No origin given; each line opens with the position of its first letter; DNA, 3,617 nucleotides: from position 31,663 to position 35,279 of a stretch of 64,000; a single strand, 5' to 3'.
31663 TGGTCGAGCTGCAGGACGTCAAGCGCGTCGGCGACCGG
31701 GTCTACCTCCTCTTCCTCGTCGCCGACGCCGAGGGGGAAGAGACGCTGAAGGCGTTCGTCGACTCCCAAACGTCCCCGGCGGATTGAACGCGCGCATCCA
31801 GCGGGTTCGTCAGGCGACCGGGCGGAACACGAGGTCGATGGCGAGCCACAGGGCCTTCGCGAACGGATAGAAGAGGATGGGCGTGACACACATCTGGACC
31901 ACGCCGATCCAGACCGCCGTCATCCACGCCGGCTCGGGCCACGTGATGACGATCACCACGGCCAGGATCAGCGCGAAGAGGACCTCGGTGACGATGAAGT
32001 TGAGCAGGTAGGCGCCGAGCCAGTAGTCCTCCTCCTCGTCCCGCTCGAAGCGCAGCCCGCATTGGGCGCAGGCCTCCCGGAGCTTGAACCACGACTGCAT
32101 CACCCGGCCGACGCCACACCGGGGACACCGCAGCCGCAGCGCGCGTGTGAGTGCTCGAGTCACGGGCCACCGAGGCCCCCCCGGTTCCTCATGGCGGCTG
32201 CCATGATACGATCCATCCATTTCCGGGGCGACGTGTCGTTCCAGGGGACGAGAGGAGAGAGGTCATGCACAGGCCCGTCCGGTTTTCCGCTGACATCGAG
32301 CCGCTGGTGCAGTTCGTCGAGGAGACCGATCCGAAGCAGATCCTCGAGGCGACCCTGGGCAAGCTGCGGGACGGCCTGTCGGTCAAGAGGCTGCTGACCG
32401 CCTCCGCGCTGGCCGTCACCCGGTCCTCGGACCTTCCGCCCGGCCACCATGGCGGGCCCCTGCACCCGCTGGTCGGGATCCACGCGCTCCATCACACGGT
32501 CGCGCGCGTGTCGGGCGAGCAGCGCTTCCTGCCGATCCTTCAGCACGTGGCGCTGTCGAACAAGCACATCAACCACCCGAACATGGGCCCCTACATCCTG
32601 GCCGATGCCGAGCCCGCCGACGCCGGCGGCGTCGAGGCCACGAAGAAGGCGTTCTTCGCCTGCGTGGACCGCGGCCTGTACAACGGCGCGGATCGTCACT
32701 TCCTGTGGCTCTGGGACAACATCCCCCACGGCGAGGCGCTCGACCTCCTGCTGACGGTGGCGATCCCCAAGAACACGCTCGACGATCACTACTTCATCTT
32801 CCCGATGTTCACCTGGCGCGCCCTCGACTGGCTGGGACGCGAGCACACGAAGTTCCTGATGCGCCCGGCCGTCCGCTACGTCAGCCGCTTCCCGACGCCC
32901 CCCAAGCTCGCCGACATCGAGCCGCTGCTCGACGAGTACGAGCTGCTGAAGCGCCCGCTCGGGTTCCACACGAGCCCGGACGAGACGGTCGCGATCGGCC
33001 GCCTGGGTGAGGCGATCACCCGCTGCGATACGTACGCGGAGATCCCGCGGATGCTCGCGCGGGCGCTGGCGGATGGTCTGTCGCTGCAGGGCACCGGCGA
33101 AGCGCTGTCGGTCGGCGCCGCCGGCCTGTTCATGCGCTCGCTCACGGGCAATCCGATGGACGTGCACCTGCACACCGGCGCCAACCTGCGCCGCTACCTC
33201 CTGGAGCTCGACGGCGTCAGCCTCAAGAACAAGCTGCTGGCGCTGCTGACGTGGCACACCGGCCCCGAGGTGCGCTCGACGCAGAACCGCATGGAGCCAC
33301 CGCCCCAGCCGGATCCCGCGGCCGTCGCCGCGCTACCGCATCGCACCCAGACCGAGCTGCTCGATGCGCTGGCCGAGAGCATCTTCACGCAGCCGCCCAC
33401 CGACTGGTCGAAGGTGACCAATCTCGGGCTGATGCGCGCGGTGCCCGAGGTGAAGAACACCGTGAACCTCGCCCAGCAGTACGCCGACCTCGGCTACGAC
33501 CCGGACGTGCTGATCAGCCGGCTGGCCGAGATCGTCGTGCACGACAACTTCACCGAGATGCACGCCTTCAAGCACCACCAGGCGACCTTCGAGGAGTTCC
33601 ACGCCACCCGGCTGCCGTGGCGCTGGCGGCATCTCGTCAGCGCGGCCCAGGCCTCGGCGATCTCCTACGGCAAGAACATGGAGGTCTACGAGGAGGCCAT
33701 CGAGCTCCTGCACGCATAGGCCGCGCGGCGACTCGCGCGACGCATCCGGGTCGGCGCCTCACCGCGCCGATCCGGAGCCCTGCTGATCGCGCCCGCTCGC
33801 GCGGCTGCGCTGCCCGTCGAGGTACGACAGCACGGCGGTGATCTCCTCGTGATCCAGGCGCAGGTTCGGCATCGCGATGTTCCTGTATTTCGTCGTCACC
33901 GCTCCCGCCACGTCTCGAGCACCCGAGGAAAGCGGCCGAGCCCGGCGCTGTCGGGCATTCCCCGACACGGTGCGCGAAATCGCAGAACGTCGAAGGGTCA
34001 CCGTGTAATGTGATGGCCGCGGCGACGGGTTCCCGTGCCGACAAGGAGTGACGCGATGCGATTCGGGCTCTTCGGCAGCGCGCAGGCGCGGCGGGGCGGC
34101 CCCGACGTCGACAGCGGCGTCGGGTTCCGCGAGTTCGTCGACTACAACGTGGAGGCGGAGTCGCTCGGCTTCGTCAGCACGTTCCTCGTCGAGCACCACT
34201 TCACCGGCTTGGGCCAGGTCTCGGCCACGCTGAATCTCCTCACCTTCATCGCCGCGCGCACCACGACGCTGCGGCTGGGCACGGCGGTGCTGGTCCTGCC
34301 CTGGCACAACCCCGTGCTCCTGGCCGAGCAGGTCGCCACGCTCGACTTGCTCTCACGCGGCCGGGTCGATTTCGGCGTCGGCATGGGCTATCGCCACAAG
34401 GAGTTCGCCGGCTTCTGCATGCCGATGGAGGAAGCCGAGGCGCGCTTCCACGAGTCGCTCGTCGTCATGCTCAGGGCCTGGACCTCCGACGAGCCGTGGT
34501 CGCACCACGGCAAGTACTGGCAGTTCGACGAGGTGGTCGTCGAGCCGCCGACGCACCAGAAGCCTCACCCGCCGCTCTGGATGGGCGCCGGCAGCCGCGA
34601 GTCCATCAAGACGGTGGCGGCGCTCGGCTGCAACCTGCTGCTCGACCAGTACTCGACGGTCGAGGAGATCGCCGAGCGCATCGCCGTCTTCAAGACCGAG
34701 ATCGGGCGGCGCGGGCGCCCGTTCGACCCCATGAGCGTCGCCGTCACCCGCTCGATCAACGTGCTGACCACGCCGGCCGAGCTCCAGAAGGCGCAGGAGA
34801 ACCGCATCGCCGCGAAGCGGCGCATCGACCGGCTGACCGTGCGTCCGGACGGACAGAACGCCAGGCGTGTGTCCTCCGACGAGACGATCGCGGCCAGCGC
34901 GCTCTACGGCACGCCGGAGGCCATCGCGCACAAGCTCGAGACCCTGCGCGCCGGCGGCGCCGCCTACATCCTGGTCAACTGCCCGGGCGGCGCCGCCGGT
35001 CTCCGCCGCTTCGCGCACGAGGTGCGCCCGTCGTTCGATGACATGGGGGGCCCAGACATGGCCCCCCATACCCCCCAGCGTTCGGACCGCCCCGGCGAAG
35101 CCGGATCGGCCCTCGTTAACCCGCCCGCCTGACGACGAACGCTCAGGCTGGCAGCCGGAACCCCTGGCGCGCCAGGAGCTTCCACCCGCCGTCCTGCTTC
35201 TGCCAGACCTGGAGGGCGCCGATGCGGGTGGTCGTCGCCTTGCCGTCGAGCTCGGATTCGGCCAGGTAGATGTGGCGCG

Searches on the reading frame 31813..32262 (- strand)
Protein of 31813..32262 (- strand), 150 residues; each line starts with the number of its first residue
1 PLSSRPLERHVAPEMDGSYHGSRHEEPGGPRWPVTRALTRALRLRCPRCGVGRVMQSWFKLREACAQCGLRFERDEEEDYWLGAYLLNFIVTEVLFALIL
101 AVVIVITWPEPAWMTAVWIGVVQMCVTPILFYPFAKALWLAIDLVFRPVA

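Call 52: search_protein_families(library=pfam, proteins=[window:31813-32262:-], max_evalue=0.001)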
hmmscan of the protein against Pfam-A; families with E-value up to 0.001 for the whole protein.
window:31813-32262:- (150 aa): 2 families
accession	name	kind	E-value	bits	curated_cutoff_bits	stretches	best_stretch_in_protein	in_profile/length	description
PF06170.17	DUF983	-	1.3e-10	41.9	22.6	1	56-142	2-83/85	Protein of unknown function (DUF983)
PF01599.25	Ribosomal_S27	-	0.00083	19.6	22.3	0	41-70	15-43/44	Ribosomal protein S27a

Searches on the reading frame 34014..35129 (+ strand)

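Call 52: search_protein_families(library=pfam, proteins=[window:34014-35129:+], max_evalue=0.001)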
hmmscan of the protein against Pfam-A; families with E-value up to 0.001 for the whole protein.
window:34014-35129:+ (372 aa): 1 family
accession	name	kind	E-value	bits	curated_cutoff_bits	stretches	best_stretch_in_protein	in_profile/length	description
PF00296.26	Bac_luciferase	-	3.7e-59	201.1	27.9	1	15-316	1-312/314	Luciferase-like monooxygenase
